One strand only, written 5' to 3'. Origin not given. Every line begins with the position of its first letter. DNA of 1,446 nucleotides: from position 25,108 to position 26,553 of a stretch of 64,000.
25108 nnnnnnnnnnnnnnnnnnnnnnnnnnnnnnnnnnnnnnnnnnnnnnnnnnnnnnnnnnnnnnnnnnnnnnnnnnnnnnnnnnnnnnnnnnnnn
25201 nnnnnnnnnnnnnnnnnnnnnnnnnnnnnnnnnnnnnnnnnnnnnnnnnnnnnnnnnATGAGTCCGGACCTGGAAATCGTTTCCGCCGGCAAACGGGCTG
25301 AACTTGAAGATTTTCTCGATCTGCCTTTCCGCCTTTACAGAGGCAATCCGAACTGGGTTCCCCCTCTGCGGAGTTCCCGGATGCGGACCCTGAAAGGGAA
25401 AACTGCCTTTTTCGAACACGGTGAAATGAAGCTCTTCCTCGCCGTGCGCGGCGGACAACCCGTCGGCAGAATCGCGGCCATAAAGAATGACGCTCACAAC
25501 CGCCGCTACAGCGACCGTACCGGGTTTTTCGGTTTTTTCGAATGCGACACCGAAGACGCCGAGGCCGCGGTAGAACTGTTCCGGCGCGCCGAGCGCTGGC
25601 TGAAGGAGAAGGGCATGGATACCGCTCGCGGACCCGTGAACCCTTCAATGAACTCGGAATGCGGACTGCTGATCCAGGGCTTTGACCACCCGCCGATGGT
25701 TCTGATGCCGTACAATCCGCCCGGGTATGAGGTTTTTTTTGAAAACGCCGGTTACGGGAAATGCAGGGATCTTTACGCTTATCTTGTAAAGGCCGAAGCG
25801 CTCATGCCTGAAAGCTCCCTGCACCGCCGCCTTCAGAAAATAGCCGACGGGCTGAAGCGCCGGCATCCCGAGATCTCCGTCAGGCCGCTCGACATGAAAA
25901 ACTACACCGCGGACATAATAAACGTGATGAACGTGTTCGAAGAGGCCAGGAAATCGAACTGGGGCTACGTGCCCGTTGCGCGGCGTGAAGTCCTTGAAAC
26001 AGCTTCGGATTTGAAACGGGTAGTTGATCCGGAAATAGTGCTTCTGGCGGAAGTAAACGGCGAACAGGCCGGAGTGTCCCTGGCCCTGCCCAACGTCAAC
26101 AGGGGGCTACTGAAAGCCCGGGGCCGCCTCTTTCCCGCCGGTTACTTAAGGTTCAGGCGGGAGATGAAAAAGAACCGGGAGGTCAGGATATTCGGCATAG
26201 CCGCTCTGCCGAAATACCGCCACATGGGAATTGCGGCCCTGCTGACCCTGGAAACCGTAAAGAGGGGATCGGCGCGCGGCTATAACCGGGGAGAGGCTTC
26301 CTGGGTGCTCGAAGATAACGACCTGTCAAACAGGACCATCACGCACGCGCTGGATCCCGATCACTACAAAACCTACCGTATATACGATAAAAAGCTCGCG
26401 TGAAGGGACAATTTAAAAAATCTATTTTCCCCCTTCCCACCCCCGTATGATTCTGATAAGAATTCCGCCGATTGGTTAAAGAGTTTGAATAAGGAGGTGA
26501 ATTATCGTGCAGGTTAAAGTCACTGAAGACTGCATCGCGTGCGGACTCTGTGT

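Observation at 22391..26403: Divergent cluster: GH3-type adenylating amido synthetase / alpha-oxoamine synthase / FemAB-BioF2-like N-acyltransferase, a candidate lipoamino-acid or sphingoid-type lipid pathway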

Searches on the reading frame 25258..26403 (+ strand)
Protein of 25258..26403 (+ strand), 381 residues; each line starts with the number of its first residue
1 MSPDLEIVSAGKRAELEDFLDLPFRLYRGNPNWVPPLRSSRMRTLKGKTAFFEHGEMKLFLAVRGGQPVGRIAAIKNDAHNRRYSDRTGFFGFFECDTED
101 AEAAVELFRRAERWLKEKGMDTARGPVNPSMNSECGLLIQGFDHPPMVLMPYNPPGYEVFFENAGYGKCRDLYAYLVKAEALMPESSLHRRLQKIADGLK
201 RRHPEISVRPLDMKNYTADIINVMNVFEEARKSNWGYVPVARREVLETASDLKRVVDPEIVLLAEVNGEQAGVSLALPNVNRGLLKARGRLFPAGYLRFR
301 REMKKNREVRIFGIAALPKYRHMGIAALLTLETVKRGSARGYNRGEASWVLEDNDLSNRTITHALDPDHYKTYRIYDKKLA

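Call 7: search_protein_families(library=pfam, proteins=[window:25258-26403:+], max_evalue=0.01)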
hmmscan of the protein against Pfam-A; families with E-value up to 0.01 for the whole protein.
window:25258-26403:+ (381 aa): 2 families
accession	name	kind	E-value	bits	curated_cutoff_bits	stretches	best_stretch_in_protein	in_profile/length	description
PF00583.31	Acetyltransf_1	-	6.5e-07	30.1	20.7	1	293-356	44-106/116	Acetyltransferase (GNAT) family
PF13480.13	Acetyltransf_6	-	0.00067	20.3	22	0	5-76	20-91/143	Acetyltransferase (GNAT) domain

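Call 8: search_protein_families(library=ncbifam, proteins=[window:25258-26403:+], max_evalue=0.01)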
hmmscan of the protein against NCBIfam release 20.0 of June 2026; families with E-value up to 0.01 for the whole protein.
window:25258-26403:+ (381 aa): 0 families

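Call 15: search_solved_structures(query=window:25258-26403:+, max_evalue=1)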
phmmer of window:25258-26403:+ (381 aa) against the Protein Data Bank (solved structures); distinct sequences matched with E-value up to 1: 0.

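Call 18: find_homologous_proteins(query=window:25258-26403:+, max_evalue=0.00001)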
Query window:25258-26403:+ (381 aa): 7024 proteins with E <= 0.00001 among 8000 candidates; the best 120 are listed.
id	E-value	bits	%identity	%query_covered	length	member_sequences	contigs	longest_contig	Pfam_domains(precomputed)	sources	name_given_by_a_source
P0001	4.5e-258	873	100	100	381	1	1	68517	PF00583.32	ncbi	ncbi:MAG: GNAT family N-acetyltransferase [Kiritimatiellia bacterium]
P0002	2.5e-159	548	62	100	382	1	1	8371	-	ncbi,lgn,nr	ncbi:MAG: N-acetyltransferase [Kiritimatiellae bacterium]|nr:N-acetyltransferase [Kiritimatiellia ba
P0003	2.1e-155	535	62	100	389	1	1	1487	-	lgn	-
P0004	2.4e-154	532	62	100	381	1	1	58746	-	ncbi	-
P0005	3.6e-150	518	59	100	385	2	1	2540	-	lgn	-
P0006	1.1e-149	517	59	100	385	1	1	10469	-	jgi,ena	-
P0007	3.9e-149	515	59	100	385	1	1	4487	-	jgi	-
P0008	1.5e-148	513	59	100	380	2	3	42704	-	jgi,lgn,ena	-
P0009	1.6e-148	513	57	100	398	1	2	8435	-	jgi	jgi:GNAT superfamily N-acetyltransferase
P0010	1.6e-148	513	58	100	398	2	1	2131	-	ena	-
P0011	1.7e-148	513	59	99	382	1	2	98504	PF00583.32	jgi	-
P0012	2.3e-148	512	61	100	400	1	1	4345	-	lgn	-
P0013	5.3e-148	511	58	100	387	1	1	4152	PF00583.32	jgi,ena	-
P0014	8.8e-148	510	60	94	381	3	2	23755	-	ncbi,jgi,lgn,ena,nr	ncbi:MAG TPA: hypothetical protein VM695_07525 [Phycisphaerae bacterium]|nr:hypothetical protein [Ph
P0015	9.9e-148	510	60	99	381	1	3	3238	-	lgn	-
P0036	1.4e-142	493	58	99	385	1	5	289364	PF00583.32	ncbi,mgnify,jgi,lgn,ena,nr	ncbi:MAG: hypothetical protein BWX88_00820 [Planctomycetes bacterium ADurb.Bin126]|mgnify:CR=1 FL=1|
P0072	1.0e-134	467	55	96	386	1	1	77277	-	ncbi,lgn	ncbi:MAG: N-acetyltransferase [Phycisphaerae bacterium]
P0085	2.7e-130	453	50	100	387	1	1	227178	-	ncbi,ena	-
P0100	3.0e-123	430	51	95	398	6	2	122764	-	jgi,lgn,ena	-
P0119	4.1e-103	363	46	99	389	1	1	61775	PF00583.32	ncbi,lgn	ncbi:MAG: N-acetyltransferase [Candidatus Brocadiia bacterium]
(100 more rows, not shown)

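Call 20: find_encoding_contigs(protein=P0036, flank=8000, max_places=2)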
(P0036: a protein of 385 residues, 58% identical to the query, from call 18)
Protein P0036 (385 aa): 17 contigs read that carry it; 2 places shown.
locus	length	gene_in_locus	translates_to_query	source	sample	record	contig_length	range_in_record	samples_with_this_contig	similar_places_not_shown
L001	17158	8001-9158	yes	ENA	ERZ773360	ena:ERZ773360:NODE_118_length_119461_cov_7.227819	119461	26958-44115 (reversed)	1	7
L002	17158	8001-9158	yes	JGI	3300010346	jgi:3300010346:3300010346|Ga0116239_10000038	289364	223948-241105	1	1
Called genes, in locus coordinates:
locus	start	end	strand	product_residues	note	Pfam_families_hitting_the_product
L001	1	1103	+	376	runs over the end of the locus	PF05448:AXE1 (faint), PF01738:DLH, PF00561:Abhydrolase_1 (weak), PF12697:Abhydrolase_6 (weak), PF00326:Peptidase_S9 (weak), PF22244:GCE_fung (faint)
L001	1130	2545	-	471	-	PF00884:Sulfatase, PF16347:SGSH_C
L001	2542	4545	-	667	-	PF13385:Laminin_G_3, PF02210:Laminin_G_2 (weak), PF15892:BNR_4 (weak)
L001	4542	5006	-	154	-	-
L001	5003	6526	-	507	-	PF03321:GH3, PF23571:GH3_M, PF23572:GH3_C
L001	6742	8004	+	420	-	PF00155:Aminotran_1_2, PF01041:DegT_DnrJ_EryC1 (weak), PF01053:Cys_Met_Meta_PP (faint)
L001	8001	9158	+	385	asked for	PF00583:Acetyltransf_1 (faint)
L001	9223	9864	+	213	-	-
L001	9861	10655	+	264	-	PF08843:AbiEii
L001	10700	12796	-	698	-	PF04734:Ceramidase_alk (faint), PF13385:Laminin_G_3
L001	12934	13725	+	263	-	PF07963:N_methyl (weak), PF07596:SBP_bac_10 (weak)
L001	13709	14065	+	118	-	PF09723:Zn_ribbon_8 (faint)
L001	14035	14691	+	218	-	PF00472:RF-1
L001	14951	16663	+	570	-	PF05157:MshEN, PF00437:T2SSE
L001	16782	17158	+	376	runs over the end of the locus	PF00437:T2SSE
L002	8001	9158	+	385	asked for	PF00583:Acetyltransf_1 (faint)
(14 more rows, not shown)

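Call 21: find_encoding_contigs(protein=P0085, flank=8000, max_places=2)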
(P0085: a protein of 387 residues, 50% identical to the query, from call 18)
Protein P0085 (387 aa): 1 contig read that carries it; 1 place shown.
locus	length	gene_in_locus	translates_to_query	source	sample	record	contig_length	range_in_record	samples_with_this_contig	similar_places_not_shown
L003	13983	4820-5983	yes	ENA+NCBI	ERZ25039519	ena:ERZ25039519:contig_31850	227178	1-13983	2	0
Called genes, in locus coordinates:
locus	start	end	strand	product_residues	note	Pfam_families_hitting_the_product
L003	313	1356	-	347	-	PF07963:N_methyl (weak)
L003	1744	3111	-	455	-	PF03321:GH3, PF23571:GH3_M, PF23572:GH3_C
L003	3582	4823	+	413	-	PF00155:Aminotran_1_2, PF01212:Beta_elim_lyase (weak), PF01053:Cys_Met_Meta_PP (weak)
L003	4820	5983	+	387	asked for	-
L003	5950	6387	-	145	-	PF00127:Copper-bind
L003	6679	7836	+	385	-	-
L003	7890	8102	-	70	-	-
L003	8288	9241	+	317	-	-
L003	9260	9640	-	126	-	PF00534:Glycos_transf_1, PF13692:Glyco_trans_1_4, PF13524:Glyco_trans_1_2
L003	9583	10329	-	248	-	PF13439:Glyco_transf_4, PF13579:Glyco_trans_4_4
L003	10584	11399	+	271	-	PF01209:Ubie_methyltran (faint), PF13489:Methyltransf_23, PF08241:Methyltransf_11, PF08242:Methyltransf_12, PF13649:Methyltransf_25, PF13847:Methyltransf_31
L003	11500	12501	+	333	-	PF04085:MreC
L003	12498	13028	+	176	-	-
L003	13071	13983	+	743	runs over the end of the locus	PF03717:PBP_dimer, PF00905:Transpeptidase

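Call 22: find_encoding_contigs(protein=P0119, flank=8000, max_places=1)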
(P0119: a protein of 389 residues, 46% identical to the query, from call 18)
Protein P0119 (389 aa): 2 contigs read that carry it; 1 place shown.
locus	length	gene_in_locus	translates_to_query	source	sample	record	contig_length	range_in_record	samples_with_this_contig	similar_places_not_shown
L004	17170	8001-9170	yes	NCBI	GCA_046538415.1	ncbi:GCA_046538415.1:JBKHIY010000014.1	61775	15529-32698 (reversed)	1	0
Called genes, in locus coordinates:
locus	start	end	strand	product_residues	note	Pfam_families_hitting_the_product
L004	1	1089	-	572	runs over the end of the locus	PF02386:TrkH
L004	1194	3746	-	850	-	-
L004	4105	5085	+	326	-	PF01073:3Beta_HSD, PF01370:Epimerase, PF04321:RmlD_sub_bind, PF05368:NmrA, PF07993:NAD_binding_4 (weak), PF13460:NAD_binding_10, PF16363:GDP_Man_Dehyd, PF07993:NAD_binding_4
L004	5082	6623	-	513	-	PF03321:GH3, PF23571:GH3_M, PF23572:GH3_C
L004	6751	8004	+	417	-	PF00155:Aminotran_1_2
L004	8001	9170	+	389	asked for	PF00583:Acetyltransf_1 (faint)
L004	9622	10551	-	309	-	PF13353:Fer4_12 (weak), PF04055:Radical_SAM, PF00037:Fer4 (faint), PF12800:Fer4_4 (faint), PF12837:Fer4_6 (faint), PF12838:Fer4_7 (faint), PF13183:Fer4_8 (faint)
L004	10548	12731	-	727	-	PF02901:PFL-like, PF01228:Gly_radical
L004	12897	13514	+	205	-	PF01661:Macro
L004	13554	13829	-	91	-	-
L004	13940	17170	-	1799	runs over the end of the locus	PF00756:Esterase (weak), PF00326:Peptidase_S9, PF08305:NPCBM, PF22666:Glyco_hydro_2_N2 (weak), PF18368:Ig_GlcNase, PF17753:Ig_mannosidase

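Call 23: find_encoding_contigs(protein=P0100, flank=8000, max_places=1)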
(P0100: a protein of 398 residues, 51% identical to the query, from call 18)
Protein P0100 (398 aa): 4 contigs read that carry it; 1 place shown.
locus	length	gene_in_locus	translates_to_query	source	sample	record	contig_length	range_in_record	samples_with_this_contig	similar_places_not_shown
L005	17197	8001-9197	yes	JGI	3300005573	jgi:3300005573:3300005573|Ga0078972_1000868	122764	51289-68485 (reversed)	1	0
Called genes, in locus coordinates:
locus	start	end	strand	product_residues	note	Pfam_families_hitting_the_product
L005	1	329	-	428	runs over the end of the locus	-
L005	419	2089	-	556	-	PF00437:T2SSE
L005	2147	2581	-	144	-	-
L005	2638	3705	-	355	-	PF03706:LPG_synthase_TM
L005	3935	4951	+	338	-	PF01073:3Beta_HSD, PF01370:Epimerase, PF04321:RmlD_sub_bind, PF05368:NmrA, PF13460:NAD_binding_10, PF16363:GDP_Man_Dehyd, PF07993:NAD_binding_4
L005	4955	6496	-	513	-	PF03321:GH3, PF23571:GH3_M, PF23572:GH3_C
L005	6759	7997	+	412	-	PF00155:Aminotran_1_2, PF00266:Aminotran_5 (weak), PF01041:DegT_DnrJ_EryC1 (weak), PF01053:Cys_Met_Meta_PP (weak)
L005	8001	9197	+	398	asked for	-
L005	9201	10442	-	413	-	PF00155:Aminotran_1_2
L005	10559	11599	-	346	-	PF13145:Rotamase_2, PF13616:Rotamase_3 (weak), PF00639:Rotamase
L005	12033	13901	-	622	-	-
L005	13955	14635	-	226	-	PF04542:Sigma70_r2, PF04545:Sigma70_r4, PF08281:Sigma70_r4_2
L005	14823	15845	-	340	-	PF13717:Zn_ribbon_4 (faint)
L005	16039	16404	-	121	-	PF01035:DNA_binding_1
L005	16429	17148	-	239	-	PF07963:N_methyl (weak), PF07596:SBP_bac_10 (faint)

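Call 24: find_encoding_contigs(protein=P0072, flank=8000, max_places=1)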
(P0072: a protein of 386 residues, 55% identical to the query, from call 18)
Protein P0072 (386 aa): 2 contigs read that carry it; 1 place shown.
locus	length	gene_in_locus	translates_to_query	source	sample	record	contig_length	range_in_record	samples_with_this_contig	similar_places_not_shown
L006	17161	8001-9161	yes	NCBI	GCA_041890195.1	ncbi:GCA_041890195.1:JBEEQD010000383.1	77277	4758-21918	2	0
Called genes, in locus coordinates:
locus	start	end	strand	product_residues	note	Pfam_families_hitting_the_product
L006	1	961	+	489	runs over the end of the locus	PF00884:Sulfatase, PF16347:SGSH_C (weak)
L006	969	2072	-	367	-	PF03706:LPG_synthase_TM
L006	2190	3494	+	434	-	PF03417:AAT (weak)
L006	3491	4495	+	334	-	PF01073:3Beta_HSD, PF01370:Epimerase, PF04321:RmlD_sub_bind, PF05368:NmrA, PF13460:NAD_binding_10, PF16363:GDP_Man_Dehyd, PF07993:NAD_binding_4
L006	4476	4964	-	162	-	-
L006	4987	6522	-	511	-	PF03321:GH3, PF23571:GH3_M, PF23572:GH3_C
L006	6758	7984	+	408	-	PF00155:Aminotran_1_2, PF01041:DegT_DnrJ_EryC1 (weak)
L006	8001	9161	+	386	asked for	-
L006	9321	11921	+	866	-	-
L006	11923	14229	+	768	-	PF03176:MMPL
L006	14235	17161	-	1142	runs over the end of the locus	PF22680:Glyco_hydro_123_N_2 (faint)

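Call 38: predict_structure(alignment_id=A1)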
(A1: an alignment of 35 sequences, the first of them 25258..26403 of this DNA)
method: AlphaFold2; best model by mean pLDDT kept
length: 381 residues; sequences in the alignment: 35
mean_pLDDT: 89.2   pTM: 0.87
mean pLDDT of the five models: 89.2, 89.1, 88.9, 88.0, 85.1
residues with pLDDT >= 90: 232; 70-90: 129; 50-70: 19; < 50: 1
segments of 3 or more residues with pLDDT < 50: none
pLDDT, mean of each block of 10 residues (from residue 1): 90 96 94 92 93 94 97 95 93 96 98 98 91 86 89 94 96 84 73 83 94 93 87 76 87 89 94 92 92 91 92 87 85 88 82 60 76 95 81
secondary structure, 60 per line:
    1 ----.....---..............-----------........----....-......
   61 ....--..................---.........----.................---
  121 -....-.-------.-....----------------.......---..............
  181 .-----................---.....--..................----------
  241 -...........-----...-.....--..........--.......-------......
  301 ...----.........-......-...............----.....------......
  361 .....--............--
elements in order: E5-9 H13-26 H38-45 H50-53 E55-64 E67-77 H78-84 E88-96 H101-117 E122-125 E137-140 H157-163 E167-178 H187-202 E206-210 H213-230 H242-252 E262-266 E269-278 H281-287 H295-303 E308-316 H318-323 H325-339 E344-348 H355-365 E368-379

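Call 41: find_related_loci(query=A1, collection=genome_contigs, flank=7000)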
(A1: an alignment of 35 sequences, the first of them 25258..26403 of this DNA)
Query A1 (381 aa) in genome_contigs; peptide patterns used: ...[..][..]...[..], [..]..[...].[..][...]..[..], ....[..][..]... (x = any residue, [..] = any of these).
599 stretches matched a pattern (row limit reached: there are more); 595 encode a relative of the query (tblastn E <= 1e-3); the best 80 are kept; 80 distinct loci.
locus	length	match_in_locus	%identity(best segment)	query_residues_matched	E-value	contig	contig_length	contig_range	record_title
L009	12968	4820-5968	50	1-381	2e-134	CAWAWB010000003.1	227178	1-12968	MAG: uncultured Phycisphaerales bacterium isolate MFD04492.bin.2.132 genome assembly, contig: contig_31850, whole genome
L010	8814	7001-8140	52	1-380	3e-130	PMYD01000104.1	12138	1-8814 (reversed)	MAG: Phycisphaerales bacterium isolate fen_1343 73.20110800_E2D.35_contig_833, whole genome shotgun sequence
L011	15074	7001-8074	47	23-380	1e-106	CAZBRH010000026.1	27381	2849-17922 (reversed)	MAG TPA_asm: uncultured Planctomycetota bacterium isolate SRP290908_co1_415 genome assembly, contig: NODE_2111_length_27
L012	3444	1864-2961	47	15-380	1e-104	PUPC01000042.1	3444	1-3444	MAG: Planctomycetota bacterium isolate B1Sed10_114 B1-Sed10-C47053, whole genome shotgun sequence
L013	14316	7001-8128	42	5-380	4e-99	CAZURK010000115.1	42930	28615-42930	MAG TPA_asm: uncultured Pirellulaceae bacterium isolate SRP077602_co10_409 genome assembly, contig: NODE_2641_length_429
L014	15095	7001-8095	43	4-377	3e-97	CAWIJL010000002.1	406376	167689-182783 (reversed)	MAG: uncultured Solibacteraceae bacterium isolate MFD04944.bin.3.213 genome assembly, contig: contig_21550, whole genome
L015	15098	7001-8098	42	5-377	3e-95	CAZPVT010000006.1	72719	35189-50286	MAG TPA_asm: uncultured bacterium isolate SRP231805_co4_154 genome assembly, contig: k141_64930, whole genome shotgun se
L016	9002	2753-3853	43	5-377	3e-95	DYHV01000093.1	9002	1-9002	MAG TPA_asm: Ignavibacterium album isolate DR5_36_85 Afr_mines_DR5_1482_length_9002_cov_34_239522, whole genome shotgun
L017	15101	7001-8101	42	4-377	2e-95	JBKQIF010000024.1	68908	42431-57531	MAG: Bryobacteraceae bacterium isolate BAr1A1B1C__bin_56 BAr1A1B1C_000000038762, whole genome shotgun sequence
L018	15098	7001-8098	43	5-377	7e-95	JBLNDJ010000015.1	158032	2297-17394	MAG: Acidobacteriota bacterium isolate MAG102 PRJNA950955_bin11_renamed_14, whole genome shotgun sequence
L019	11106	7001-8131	40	1-380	1e-94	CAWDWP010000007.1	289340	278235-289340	MAG: uncultured Ignavibacteria bacterium isolate MFD05942.bin.1.387 genome assembly, contig: contig_37608, whole genome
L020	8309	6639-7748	44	1-380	1e-94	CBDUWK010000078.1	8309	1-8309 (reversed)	MAG TPA_asm: uncultured bacterium isolate SRR22302363_concoct_93 genome assembly, contig: ERZ25749332.5857, whole genome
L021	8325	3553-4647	41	10-380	4e-94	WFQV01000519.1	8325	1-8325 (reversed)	MAG: Melioribacteraceae bacterium isolate S014_15 k151_91204, whole genome shotgun sequence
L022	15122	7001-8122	41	4-380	4e-94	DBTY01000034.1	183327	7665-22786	MAG TPA_asm: Ignavibacteriales bacterium UBA1304 UBA1304_contig_1544, whole genome shotgun sequence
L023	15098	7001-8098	43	5-377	6e-94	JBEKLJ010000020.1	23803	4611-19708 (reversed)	MAG: Bryobacteraceae bacterium isolate SPRUCE 368 SPRUCE_368_20, whole genome shotgun sequence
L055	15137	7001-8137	41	5-380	7e-89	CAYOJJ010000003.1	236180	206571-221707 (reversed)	MAG TPA_asm: uncultured Alphaproteobacteria bacterium isolate SRP262948_co1_66 genome assembly, contig: NODE_42_length_2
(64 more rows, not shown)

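Call 50: search_protein_families(library=pfam, proteins=[L055:5741-8140:+, L055:8183-9772:-, L055:9847-10998:+, L055:2405-3490:+, L055:11209-12018:+, L055:12733-13527:+, L055:4081-4587:-, L055:4621-5088:-, L055:5178-5573:-, L055:9515-9847:+], max_evalue=0.001)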
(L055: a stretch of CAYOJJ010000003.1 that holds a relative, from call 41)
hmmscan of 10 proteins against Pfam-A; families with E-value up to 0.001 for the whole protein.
L055:5741-8140:+ (799 aa): 5 families
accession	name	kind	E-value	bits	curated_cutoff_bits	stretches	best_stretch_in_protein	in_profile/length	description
PF00155.27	Aminotran_1_2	-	3.6e-52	178.2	19.7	1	47-384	7-359/361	Aminotransferase class I and II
PF01053.26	Cys_Met_Meta_PP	-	3.8e-09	36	27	1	88-218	54-181/381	Cys/Met metabolism PLP-dependent enzyme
PF01212.27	Beta_elim_lyase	-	9.6e-08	32.1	27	1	88-264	34-217/288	Beta-eliminating lyase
PF00266.25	Aminotran_5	-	4.2e-05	23.1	21.5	1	68-214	24-179/371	Aminotransferase class-V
PF00583.31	Acetyltransf_1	-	0.00082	20.1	20.7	0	465-536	24-93/116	Acetyltransferase (GNAT) family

L055:8183-9772:- (529 aa): 1 family
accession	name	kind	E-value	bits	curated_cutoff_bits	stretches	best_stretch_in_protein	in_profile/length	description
PF13231.12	PMT_2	-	6.7e-06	26.8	26.1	1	56-208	2-155/160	Dolichyl-phosphate-mannose-protein mannosyltransferase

L055:9847-10998:+ (383 aa): 3 families
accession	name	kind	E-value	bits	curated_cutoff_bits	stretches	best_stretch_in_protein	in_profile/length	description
PF13177.12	DNA_pol3_delta2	-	5.7e-43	147.1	27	1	8-209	2-158/161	DNA polymerase III, delta subunit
PF00004.35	AAA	-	3.1e-12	47.5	21.2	1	132-205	41-125/131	ATPase family associated with various cellular activities (AAA)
PF09115.15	DNApol3-delta_C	-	9.2e-05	23.3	21.7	1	291-357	31-95/117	DNA polymerase III, delta subunit, C terminal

L055:2405-3490:+ (361 aa): 0 families

L055:11209-12018:+ (269 aa): 0 families

L055:12733-13527:+ (264 aa): 0 families

L055:4081-4587:- (168 aa): 1 family
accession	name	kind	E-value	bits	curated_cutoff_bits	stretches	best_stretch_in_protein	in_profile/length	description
PF10027.14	DUF2269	-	7.5e-05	23.3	28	1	16-168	3-150/150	Predicted integral membrane protein (DUF2269)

L055:4621-5088:- (155 aa): 0 families

L055:5178-5573:- (131 aa): 0 families

L055:9515-9847:+ (110 aa): 0 families

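Call 84: find_homologous_proteins(query=L020:6639-7748:+, max_evalue=1e-10)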
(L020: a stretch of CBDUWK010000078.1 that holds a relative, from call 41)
Query L020:6639-7748:+ (370 aa): 8000 proteins with E <= 1e-10 among 8000 candidates; the best 120 are listed.
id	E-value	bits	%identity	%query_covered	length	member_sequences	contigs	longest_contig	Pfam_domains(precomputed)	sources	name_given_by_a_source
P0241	8.2e-254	859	100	100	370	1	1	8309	PF00583.32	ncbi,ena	-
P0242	2.6e-210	716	82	100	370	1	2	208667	PF00583.32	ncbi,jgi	-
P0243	1.2e-199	681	76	100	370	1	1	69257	PF00583.32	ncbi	-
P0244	8.1e-195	665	75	100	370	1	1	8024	PF00583.32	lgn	-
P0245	9.6e-194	662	74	100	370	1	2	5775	PF00583.32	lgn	-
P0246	1.5e-192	658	73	99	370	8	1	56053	PF00583.32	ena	-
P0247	3.7e-192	656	72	100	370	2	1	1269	PF00583.32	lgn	-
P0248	4.0e-190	650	72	100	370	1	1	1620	PF00583.32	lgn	-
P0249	3.4e-189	647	73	100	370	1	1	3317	PF00583.32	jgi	jgi:GNAT superfamily N-acetyltransferase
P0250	1.0e-188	645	72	99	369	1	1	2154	PF00583.32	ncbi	ncbi:MAG: N-acetyltransferase, partial [bacterium]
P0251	3.9e-188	643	72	100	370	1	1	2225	PF00583.32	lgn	-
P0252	7.2e-184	629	71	100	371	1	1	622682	-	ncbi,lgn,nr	ncbi:MAG: N-acetyltransferase [bacterium]|nr:N-acetyltransferase [bacterium]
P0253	2.4e-183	627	71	100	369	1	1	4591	-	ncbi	-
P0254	8.6e-183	626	70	100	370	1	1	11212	-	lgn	-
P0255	1.6e-182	625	70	100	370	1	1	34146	PF00583.32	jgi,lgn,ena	-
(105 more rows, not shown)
